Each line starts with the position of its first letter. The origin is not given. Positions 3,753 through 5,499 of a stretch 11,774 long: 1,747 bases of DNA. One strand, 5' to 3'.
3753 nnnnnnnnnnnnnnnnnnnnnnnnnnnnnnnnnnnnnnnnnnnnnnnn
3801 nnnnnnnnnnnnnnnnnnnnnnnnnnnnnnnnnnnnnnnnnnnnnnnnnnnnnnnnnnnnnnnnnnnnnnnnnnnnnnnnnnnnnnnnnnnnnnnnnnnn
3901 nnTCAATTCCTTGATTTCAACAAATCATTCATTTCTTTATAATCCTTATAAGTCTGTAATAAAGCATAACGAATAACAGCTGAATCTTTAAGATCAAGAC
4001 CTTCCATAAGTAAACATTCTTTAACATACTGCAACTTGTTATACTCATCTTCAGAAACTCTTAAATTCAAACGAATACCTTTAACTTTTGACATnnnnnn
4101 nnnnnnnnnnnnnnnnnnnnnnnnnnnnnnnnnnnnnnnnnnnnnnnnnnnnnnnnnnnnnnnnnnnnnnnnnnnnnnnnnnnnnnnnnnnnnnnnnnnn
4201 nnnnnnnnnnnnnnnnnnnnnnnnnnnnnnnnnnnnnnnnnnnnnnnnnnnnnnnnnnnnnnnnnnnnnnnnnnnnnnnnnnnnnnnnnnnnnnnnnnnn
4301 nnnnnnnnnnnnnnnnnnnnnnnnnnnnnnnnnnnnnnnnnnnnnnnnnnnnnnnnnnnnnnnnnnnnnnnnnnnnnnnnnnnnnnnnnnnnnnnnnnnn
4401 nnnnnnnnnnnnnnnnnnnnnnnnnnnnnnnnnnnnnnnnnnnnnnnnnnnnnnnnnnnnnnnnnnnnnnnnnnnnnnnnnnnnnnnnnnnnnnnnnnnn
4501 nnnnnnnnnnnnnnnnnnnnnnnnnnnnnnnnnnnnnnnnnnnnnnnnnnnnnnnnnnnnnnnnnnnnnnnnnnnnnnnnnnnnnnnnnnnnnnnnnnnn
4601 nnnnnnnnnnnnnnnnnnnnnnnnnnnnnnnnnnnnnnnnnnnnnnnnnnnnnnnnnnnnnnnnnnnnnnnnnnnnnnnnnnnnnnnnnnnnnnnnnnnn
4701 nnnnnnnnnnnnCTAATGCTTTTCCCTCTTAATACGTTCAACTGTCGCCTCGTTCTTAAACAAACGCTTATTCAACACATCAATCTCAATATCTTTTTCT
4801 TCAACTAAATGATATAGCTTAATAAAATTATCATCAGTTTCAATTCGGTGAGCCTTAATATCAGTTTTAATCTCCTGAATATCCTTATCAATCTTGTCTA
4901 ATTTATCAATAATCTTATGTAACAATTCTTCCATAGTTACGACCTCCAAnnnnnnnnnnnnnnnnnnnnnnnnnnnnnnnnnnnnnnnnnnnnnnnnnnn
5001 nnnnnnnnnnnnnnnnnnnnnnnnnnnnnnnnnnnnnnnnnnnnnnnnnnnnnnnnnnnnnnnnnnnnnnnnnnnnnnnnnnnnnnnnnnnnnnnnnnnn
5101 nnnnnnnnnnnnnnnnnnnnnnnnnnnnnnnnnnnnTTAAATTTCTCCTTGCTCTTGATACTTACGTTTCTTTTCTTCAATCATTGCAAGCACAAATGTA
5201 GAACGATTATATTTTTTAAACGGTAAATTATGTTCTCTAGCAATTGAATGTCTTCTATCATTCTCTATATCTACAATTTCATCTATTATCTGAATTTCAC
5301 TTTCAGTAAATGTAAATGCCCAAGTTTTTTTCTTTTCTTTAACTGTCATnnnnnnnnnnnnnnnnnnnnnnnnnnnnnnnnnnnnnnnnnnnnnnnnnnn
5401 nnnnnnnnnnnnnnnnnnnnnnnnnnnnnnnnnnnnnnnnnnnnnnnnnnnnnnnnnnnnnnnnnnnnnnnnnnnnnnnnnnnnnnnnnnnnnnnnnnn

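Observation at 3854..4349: Twin hairpins with unrelated stems but the same 10-nt loop (TGTTACT...) flank the RHH gene upstream of rep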

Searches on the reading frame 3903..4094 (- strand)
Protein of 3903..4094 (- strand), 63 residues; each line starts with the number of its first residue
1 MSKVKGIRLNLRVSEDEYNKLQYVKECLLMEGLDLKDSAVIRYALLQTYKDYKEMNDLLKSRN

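Call 7: search_protein_families(library=pfam, proteins=[window:3903-4094:-], max_evalue=0.01)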
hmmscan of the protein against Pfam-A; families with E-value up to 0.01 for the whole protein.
window:3903-4094:- (63 aa): 0 families

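Call 8: search_protein_families(library=phrogs, proteins=[window:3903-4094:-], max_evalue=0.01)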
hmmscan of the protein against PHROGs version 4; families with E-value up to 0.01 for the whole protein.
window:3903-4094:- (63 aa): 0 families

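Call 63: search_protein_families(library=pfam, proteins=[window:3903-4094:-], max_evalue=5)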
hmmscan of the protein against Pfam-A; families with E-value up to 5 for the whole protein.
window:3903-4094:- (63 aa): 1 family
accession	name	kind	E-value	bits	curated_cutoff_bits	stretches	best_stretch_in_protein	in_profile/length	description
PF21983.2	NikA-like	-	0.068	13.8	27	1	5-22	3-20/72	Mobilization protein NikA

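Call 65: find_homologous_proteins(query=window:3903-4094:-, max_evalue=0.001)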
Query window:3903-4094:- (63 aa): 1 proteins with E <= 0.001 among 2 candidates.
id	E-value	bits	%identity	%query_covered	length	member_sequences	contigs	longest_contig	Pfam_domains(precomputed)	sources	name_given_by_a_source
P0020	2.9e-32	126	100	100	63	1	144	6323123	-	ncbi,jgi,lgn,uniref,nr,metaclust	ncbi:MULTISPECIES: hypothetical protein [Bacillus cereus group]|jgi:hypothetical protein|uniref:Unch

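Call 71: predict_structure(protein=window:3903-4094:-)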
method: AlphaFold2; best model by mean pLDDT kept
length: 63 residues; sequences in the alignment: 1
mean_pLDDT: 60.1   pTM: 0.34
mean pLDDT of the five models: 60.1, 59.9, 59.7, 58.6, 57.0
residues with pLDDT >= 90: 0; 70-90: 13; 50-70: 42; < 50: 8
segments of 3 or more residues with pLDDT < 50: none
pLDDT, mean of each block of 10 residues (from residue 1): 52 74 70 56 59 53 50
secondary structure, 60 per line:
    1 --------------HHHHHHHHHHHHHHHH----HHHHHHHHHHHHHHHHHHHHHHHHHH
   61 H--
elements in order: H15-30 H35-61

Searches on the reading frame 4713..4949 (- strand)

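Call 7: search_protein_families(library=pfam, proteins=[window:4713-4949:-], max_evalue=0.01)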
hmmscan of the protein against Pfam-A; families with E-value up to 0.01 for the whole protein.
window:4713-4949:- (78 aa): 0 families

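Call 8: search_protein_families(library=phrogs, proteins=[window:4713-4949:-], max_evalue=0.01)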
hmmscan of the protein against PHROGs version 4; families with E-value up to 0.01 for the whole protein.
window:4713-4949:- (78 aa): 1 family
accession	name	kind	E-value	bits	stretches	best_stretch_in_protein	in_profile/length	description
phrog_25353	-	unknown function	4.9e-12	47.1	1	15-65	24-73/74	-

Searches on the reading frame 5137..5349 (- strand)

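Call 7: search_protein_families(library=pfam, proteins=[window:5137-5349:-], max_evalue=0.01)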
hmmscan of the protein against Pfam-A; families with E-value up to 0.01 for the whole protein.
window:5137-5349:- (70 aa): 0 families

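Call 8: search_protein_families(library=phrogs, proteins=[window:5137-5349:-], max_evalue=0.01)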
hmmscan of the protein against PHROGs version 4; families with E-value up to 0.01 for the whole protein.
window:5137-5349:- (70 aa): 0 families

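Call 63: search_protein_families(library=pfam, proteins=[window:5137-5349:-], max_evalue=5)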
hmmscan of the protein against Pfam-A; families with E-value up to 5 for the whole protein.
window:5137-5349:- (70 aa): 1 family
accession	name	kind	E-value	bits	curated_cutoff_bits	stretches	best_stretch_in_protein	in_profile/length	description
PF05337.16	CSF-1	-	0.14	12.7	25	1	3-50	87-134/140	Macrophage colony stimulating factor-1 (CSF-1)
